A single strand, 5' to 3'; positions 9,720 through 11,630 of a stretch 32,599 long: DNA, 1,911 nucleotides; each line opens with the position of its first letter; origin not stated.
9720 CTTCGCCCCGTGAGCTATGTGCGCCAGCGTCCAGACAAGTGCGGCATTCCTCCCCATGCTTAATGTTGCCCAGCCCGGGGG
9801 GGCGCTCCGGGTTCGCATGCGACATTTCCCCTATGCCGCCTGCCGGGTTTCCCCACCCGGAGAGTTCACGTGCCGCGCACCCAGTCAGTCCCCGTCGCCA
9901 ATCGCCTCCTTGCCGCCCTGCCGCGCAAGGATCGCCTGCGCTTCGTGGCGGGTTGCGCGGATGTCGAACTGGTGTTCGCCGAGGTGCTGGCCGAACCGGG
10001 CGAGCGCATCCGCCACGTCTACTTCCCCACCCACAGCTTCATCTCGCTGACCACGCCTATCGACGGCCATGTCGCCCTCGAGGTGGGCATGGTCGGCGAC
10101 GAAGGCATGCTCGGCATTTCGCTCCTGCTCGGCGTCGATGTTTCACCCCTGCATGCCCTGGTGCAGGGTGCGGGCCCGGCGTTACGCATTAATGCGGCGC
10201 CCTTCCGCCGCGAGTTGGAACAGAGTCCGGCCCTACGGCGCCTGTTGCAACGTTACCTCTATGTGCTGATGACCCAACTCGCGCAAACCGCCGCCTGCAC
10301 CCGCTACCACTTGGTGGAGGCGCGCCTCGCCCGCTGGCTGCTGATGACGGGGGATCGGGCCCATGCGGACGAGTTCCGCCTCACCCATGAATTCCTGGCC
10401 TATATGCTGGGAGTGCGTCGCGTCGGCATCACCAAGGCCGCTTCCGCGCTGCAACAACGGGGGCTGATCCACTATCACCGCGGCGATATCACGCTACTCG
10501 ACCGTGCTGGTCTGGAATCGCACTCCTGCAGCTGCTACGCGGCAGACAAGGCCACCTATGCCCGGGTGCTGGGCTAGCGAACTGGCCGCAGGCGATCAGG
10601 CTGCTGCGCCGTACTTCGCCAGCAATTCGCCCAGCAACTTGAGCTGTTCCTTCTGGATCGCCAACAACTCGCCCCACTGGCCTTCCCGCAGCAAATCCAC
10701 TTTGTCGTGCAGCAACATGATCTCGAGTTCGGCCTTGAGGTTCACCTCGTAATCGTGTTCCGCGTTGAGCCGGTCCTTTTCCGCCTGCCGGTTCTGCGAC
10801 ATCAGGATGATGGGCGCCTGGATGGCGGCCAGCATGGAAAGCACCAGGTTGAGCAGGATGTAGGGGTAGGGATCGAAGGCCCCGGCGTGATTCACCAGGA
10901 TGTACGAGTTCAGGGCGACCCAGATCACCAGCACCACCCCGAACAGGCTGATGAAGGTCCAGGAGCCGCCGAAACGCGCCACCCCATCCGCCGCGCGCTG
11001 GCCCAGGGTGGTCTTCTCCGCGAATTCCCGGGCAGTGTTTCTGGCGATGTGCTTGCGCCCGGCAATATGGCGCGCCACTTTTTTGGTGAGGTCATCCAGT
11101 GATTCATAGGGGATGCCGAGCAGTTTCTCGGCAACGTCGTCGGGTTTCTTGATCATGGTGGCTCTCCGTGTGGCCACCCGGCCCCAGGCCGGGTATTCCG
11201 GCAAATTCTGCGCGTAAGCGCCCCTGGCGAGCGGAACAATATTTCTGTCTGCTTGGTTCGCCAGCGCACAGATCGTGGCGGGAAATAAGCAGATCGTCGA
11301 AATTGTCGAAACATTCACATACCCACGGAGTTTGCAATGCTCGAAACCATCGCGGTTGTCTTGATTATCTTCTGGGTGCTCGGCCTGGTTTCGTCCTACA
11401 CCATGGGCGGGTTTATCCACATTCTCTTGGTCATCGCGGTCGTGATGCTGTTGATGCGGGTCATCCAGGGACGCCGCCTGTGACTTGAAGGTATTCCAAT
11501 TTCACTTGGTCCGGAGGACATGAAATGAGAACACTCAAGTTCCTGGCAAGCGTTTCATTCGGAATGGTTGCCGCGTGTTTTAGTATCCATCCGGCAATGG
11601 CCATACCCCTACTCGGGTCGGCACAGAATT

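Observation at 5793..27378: A recurrent, gene-oriented 16-bp box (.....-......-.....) marks at least six promoter regions in a window encoding three Crp/Fnr paralogues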

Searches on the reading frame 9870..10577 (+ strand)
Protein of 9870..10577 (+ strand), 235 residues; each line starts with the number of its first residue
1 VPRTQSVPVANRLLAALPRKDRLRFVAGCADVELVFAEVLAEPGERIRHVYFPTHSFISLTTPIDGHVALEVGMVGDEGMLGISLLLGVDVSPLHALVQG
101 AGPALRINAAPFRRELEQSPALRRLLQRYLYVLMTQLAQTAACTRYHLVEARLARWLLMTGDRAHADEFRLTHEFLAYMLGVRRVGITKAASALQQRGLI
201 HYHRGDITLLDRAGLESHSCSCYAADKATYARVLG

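Call 6: search_protein_families(library=pfam, proteins=[window:9870-10577:+], max_evalue=0.01)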
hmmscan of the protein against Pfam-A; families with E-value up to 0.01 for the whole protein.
window:9870-10577:+ (235 aa): 1 family
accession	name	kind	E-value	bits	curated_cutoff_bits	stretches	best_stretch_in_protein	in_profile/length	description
PF13545.12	HTH_Crp_2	-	6.5e-16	58.5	27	1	151-216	1-68/70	Crp-like helix-turn-helix domain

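Call 8: find_homologous_proteins(query=window:9870-10577:+)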
Query window:9870-10577:+ (235 aa): 8000 proteins with E <= 0.001 among 8000 candidates; the best 120 are listed.
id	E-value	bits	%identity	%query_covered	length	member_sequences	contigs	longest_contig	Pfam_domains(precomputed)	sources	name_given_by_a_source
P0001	7.0e-150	515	100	100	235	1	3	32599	PF13545.13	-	-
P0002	1.1e-129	449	85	100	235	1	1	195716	PF13545.13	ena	-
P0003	4.2e-128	444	86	100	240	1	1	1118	PF13545.13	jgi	jgi:CRP-like cAMP-binding protein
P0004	5.3e-128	443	85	100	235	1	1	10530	PF13545.13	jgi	jgi:CRP-like cAMP-binding protein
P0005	2.1e-127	441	85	100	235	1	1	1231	PF13545.13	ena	-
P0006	9.6e-127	439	85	100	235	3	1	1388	PF13545.13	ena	-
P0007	2.7e-124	431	84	100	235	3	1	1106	PF13545.13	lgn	-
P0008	2.2e-123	428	84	100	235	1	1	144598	PF13545.13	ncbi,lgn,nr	ncbi:MAG: Crp/Fnr family transcriptional regulator [Gallionellaceae bacterium]|nr:Crp/Fnr family tra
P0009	5.6e-123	427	83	100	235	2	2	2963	PF13545.13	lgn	-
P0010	4.9e-122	424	83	100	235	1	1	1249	PF13545.13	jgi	jgi:CRP-like cAMP-binding protein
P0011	7.9e-119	413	82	95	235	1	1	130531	PF13545.13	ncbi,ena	-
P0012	3.0e-118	411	79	100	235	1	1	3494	PF13545.13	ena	-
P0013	6.5e-118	410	79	100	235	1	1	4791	PF13545.13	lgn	-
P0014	6.6e-118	410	77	100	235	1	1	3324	PF13545.13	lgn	-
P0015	6.9e-118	410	79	100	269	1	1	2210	PF13545.13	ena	-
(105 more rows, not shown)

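Call 13: find_related_loci(query=A2, collection=genome_contigs, flank=10000)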
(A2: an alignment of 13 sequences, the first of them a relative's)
Query A2 (235 aa) in genome_contigs; peptide patterns used: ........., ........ (x = any residue, [..] = any of these).
599 stretches matched a pattern (row limit reached: there are more); 590 encode a relative of the query (tblastn E <= 1e-3); the best 80 are kept; 80 distinct loci.
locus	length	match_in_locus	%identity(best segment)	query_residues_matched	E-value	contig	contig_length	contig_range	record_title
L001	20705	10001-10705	83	1-235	2e-128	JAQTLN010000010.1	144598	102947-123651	MAG: Gallionellaceae bacterium isolate STA_18 NODE_245_length_144598_cov_52.854594_Sandtown_A, whole genome shotgun sequ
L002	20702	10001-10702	76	1-234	1e-118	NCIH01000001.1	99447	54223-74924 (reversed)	MAG: Hydrogenophilales bacterium 17-64-11 lw04302015_17_scaffold_38, whole genome shotgun sequence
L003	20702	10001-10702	74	2-235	1e-117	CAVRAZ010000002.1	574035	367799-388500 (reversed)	MAG: uncultured Gammaproteobacteria bacterium isolate MFD04944.bin.2.29 genome assembly, contig: contig_18023, whole gen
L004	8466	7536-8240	74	1-235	2e-116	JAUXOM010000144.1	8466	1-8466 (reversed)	MAG: Rhodocyclaceae bacterium isolate C10_concoct.bin.23 C10_k141_63711, whole genome shotgun sequence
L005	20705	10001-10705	74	1-235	5e-116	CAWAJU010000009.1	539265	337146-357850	MAG: uncultured beta proteobacterium isolate MFD02416.bin.1.304 genome assembly, contig: contig_33923, whole genome shot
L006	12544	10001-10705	73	1-235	3e-115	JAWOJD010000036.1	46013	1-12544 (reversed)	MAG: Thiobacillus sp. isolate CWP6-1.bin.60 k191_410308, whole genome shotgun sequence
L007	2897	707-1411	74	1-235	5e-119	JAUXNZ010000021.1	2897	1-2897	MAG: Rhodocyclaceae bacterium isolate C1_metabat.bin.20 C1_k141_176647, whole genome shotgun sequence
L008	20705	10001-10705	73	1-235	8e-115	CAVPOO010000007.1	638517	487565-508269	MAG: uncultured Gammaproteobacteria bacterium isolate MFD09779.bin.2.228 genome assembly, contig: contig_18002, whole ge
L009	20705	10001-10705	74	1-235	1e-114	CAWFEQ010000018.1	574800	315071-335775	MAG: uncultured Gammaproteobacteria bacterium isolate MFD05684.bin.1.219 genome assembly, contig: contig_3993, whole gen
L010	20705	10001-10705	73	1-235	2e-113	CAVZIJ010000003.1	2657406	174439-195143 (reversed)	MAG: uncultured Gammaproteobacteria bacterium isolate MFD02416.bin.1.10 genome assembly, contig: contig_4510, whole geno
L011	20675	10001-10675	75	11-235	1e-112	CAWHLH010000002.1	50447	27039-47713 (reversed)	MAG: uncultured Gammaproteobacteria bacterium isolate MFD02923.bin.1.29 genome assembly, contig: contig_18990, whole gen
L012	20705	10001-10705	72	1-235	1e-112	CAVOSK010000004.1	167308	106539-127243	MAG: uncultured beta proteobacterium isolate MFD09964.bin.1.98 genome assembly, contig: contig_41059, whole genome shotg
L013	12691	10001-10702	73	1-234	2e-112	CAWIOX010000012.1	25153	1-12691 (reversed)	MAG: uncultured beta proteobacterium isolate MFD01561.bin.1.78 genome assembly, contig: contig_22676, whole genome shotg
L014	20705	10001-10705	73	1-235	1e-112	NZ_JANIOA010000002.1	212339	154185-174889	Sedimenticola hydrogenitrophicus strain SB48 2, whole genome shotgun sequence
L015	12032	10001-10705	71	1-235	1e-111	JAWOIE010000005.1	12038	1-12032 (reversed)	MAG: Gammaproteobacteria bacterium isolate CWP5-2.bin.12 k191_3432547, whole genome shotgun sequence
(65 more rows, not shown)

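Call 25: search_solved_structures(query=window:9870-10577:+, max_evalue=0.01, show_alignments=2)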
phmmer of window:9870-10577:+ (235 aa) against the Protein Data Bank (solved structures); distinct sequences matched with E-value up to 0.01: 3.
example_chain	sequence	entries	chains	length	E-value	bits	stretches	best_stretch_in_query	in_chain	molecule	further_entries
3dv8_A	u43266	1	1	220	3.8e-05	26.7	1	148-217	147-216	transcriptional regulator, Crp/Fnr family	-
8h3v_X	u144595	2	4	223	0.00013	25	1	41-209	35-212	NtcA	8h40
3la2_A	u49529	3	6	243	0.00016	24.7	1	40-209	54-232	Global nitrogen regulator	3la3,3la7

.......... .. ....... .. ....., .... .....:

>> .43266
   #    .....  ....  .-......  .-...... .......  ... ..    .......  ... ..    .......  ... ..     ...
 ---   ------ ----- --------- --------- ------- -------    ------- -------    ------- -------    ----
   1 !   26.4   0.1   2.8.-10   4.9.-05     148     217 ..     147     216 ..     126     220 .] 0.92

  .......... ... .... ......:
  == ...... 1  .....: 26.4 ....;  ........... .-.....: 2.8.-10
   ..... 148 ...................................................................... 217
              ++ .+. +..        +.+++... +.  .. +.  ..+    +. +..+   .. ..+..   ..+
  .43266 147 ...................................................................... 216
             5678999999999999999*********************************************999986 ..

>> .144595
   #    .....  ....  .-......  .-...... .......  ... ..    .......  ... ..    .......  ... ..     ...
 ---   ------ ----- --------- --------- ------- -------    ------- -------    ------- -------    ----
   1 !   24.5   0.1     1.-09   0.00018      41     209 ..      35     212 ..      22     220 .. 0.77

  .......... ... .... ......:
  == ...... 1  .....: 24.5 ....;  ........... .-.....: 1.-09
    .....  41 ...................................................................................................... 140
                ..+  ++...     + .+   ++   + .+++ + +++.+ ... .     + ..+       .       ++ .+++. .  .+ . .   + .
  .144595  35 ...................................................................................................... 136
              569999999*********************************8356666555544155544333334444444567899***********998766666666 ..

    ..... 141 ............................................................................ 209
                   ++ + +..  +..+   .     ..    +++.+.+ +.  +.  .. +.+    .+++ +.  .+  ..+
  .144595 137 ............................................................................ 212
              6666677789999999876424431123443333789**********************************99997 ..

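Call 26: search_protein_families(library=ncbifam, proteins=[window:9870-10577:+], max_evalue=0.01)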
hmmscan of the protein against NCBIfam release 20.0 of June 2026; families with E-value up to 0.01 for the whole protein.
window:9870-10577:+ (235 aa): 1 family
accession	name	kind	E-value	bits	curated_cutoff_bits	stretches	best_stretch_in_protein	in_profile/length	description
TIGR03697.1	NtcA_cyano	equivalog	0.00032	20.5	244.95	1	43-213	7-186/193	global nitrogen regulator NtcA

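Call 49: predict_structure(alignment_id=A2)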
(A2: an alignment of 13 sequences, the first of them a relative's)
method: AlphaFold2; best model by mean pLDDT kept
length: 235 residues; sequences in the alignment: 13
mean_pLDDT: 48.9   pTM: 0.39
mean pLDDT of the five models: 48.9, 38.3, 36.7, 35.8, 34.1
residues with pLDDT >= 90: 0; 70-90: 25; 50-70: 57; < 50: 153
segments of 3 or more residues with pLDDT < 50: 1-17, 28-113, 125-147, 171-185, 232-235
pLDDT, mean of each block of 10 residues (from residue 1): 37 48 49 38 43 36 39 36 38 38 37 54 50 44 46 66 53 44 51 81 75 74 51 44
secondary structure, 60 per line:
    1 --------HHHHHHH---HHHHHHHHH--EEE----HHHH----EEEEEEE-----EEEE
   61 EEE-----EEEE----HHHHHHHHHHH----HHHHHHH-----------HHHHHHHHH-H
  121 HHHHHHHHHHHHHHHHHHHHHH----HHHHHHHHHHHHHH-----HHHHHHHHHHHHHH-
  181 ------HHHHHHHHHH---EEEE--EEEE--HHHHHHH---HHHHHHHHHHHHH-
elements in order: H9-15 H19-27 E30-32 H37-40 E45-51 E57-63 E69-72 H77-87 H92-98 H110-118 H120-142 H147-160 H166-179 H187-196 E200-203 E206-209 H212-218 H222-234

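Call 50: search_dna_similar(query=window:9870-10577:+, collection=plasmids, mode=protein, max_rows=25, max_evalue=1e-20)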
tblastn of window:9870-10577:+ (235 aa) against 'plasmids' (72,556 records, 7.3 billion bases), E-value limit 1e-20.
Records with a match: 324; places in all: 523; records where one place covers at least 80% of the query: 320.
Best place of each record, by identity: 60-80% 1; <60% 323.
By first word of the organism name: Rhizobium 95; Sinorhizobium 58; Agrobacterium 38; Burkholderia 13; Microvirga 11; Cupriavidus 9; Mycetohabitans 9; Bradyrhizobium 9; Methylobacterium 8; Mesorhizobium 8; and 34 more.
By predicted mobility (MOB-suite, as given by PLSDB): non-mobilizable 157; conjugative 140; mobilizable 27.
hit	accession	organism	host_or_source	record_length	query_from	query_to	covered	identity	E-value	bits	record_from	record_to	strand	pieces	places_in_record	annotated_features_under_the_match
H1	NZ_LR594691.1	Variovorax sp. WDL1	linuron-contaminated soil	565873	5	234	98%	61.9%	1e-79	266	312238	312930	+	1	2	Crp/Fnr family transcriptional regulator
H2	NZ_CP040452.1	Halomonas sp. PA16-9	-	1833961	1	200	85%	59.0%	1e-58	206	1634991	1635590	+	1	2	none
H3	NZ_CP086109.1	Skermanella mucosa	single cell,crude oil contaminated ...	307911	1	235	100%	47.4%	5e-40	190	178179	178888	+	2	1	Crp/Fnr family transcriptional regulator | helix-turn-helix domain-containing protein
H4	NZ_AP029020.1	Acidovorax sp. DW039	Lemna minor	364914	11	235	96%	49.3%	6e-59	207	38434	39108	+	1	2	Crp/Fnr family transcriptional regulator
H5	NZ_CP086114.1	Skermanella rosea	single cell,hydrocarbon-contaminated ...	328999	9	235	97%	47.6%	1e-49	181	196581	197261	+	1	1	Crp/Fnr family transcriptional regulator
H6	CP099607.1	Comamonadaceae bacterium OTU4NAUVB1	Arabidopsis thaliana,pure culture,leaf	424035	11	234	95%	47.3%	9e-50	181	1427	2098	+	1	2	Crp/Fnr family transcriptional regulator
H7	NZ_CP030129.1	Indioceanicola profundi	sediment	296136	1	234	100%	45.1%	2e-52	188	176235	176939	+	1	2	Crp/Fnr family transcriptional regulator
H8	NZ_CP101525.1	Burkholderia arboris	mixed culture,soil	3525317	2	234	99%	44.7%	3e-53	191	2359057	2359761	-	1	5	none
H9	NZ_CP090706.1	Burkholderia multivorans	Homo sapiens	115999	2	234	99%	44.3%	2e-53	191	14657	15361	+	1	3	Crp/Fnr family transcriptional regulator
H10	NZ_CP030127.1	Indioceanicola profundi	sediment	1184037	7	227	94%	46.6%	5e-41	155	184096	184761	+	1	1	none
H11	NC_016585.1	Azospirillum lipoferum 4B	-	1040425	1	235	100%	43.8%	7e-49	178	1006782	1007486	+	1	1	none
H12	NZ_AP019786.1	Methylomagnum ishizawai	-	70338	8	234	97%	45.4%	9e-47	172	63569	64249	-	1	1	Crp/Fnr family transcriptional regulator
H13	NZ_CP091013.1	Burkholderia cenocepacia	-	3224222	2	234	99%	43.8%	1e-52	189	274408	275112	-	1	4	none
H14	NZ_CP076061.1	Cupriavidus sp. EM10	Pure-cultured cell,sewage water sludge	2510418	11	234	95%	45.5%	1e-50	183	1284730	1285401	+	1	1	none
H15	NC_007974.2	Cupriavidus metallidurans CH34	-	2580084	11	234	95%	45.5%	3e-49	179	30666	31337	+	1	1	none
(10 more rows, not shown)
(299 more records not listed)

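Call 51: get_annotated_region(hit=H13, flank=12000)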
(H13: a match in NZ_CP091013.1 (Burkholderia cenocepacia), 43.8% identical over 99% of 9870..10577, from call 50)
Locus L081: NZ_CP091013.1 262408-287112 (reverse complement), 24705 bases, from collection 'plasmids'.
description: Burkholderia cenocepacia strain CMCC(B)23006 plasmid unnamed1, complete sequence
organism: Burkholderia cenocepacia (NCBI taxid 95486)
taxonomy: Bacteria; Pseudomonadota; Betaproteobacteria; Burkholderiales; Burkholderiaceae; Burkholderia; Burkholderia cenocepacia
host: -; source: -; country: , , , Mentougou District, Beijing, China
typing (MOB-suite, as given by PLSDB): non-mobilizable
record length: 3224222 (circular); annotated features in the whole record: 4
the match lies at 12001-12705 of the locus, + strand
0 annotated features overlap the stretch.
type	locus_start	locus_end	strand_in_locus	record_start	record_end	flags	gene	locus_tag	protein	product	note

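Call 52: get_annotated_region(hit=H1, flank=10000)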
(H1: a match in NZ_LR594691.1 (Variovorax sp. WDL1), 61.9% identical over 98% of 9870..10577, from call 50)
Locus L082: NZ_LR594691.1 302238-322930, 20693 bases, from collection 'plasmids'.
description: Variovorax sp. WDL1 plasmid 3
organism: Variovorax sp. WDL1 (NCBI taxid 207745)
taxonomy: Bacteria; Pseudomonadota; Betaproteobacteria; Burkholderiales; Comamonadaceae; Variovorax; Variovorax sp. WDL1
host: -; source: linuron-contaminated soil; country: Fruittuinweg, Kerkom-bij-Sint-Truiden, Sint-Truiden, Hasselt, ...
typing (MOB-suite, as given by PLSDB): mobilizable; relaxase MOBP,MOBP
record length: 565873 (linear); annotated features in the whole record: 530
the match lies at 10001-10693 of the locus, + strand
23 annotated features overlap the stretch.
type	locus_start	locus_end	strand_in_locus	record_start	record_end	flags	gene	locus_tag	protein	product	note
CDS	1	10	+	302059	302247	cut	-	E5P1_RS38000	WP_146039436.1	hypothetical protein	-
CDS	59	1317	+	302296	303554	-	-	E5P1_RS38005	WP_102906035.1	IS3 family transposase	-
CDS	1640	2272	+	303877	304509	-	-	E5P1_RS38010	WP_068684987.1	LemA family protein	-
CDS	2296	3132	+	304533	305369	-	-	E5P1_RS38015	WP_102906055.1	YgcG family protein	-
CDS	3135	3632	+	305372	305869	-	-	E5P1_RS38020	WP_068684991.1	TPM domain-containing protein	-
CDS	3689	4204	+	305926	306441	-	-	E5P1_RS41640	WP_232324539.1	hypothetical protein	-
CDS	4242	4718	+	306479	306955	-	-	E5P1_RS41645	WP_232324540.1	cytochrome D1 domain-containing protein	-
CDS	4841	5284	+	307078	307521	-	-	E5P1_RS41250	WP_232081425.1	hypothetical protein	-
CDS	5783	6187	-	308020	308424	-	-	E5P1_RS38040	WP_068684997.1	hypothetical protein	-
CDS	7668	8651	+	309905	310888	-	-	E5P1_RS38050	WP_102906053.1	IS5 family transposase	-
CDS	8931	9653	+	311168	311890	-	-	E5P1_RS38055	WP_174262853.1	Crp/Fnr family transcriptional regulator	GO:0006355 - regulation of DNA-templated transcription [Evidence IEA]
CDS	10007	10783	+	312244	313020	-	-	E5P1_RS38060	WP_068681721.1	Crp/Fnr family transcriptional regulator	GO:0006355 - regulation of DNA-templated transcription [Evidence IEA]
CDS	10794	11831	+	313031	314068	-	-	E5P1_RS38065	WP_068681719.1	zinc-dependent alcohol dehydrogenase family protein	-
CDS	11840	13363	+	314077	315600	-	-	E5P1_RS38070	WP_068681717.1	DASS family sodium-coupled anion symporter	GO:0006820 - monoatomic anion transport [Evidence IEA]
CDS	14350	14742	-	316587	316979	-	-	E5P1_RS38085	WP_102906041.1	hypothetical protein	-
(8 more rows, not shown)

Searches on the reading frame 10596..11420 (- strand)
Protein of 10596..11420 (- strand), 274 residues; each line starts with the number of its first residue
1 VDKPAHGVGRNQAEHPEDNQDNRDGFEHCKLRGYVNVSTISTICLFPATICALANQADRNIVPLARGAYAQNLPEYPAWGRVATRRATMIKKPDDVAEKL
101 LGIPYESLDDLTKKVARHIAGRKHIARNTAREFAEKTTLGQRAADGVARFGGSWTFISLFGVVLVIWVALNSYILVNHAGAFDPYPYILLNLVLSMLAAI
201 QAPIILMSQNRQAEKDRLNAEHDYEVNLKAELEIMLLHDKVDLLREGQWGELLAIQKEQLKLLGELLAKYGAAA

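Call 6: search_protein_families(library=pfam, proteins=[window:10596-11420:-], max_evalue=0.01)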
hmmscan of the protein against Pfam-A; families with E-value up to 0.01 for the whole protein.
window:10596-11420:- (274 aa): 1 family
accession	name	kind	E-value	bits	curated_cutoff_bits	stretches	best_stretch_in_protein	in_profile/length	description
PF06210.16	DUF1003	-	5.8e-39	132.9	27.4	1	151-251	1-99/103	Protein of unknown function (DUF1003)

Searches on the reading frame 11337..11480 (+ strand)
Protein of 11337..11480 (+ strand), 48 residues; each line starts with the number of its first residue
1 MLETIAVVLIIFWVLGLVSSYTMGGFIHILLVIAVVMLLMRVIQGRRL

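Call 33: search_protein_families(library=pfam, proteins=[window:11337-11480:+], max_evalue=0.01)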
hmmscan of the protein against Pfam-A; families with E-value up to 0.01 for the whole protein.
seq(48 aa): 1 family
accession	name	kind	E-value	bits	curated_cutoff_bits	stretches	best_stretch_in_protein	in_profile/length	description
PF18919.5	DUF5670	-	3e-16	59.6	23.5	1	1-44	1-43/43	Family of unknown function (DUF5670)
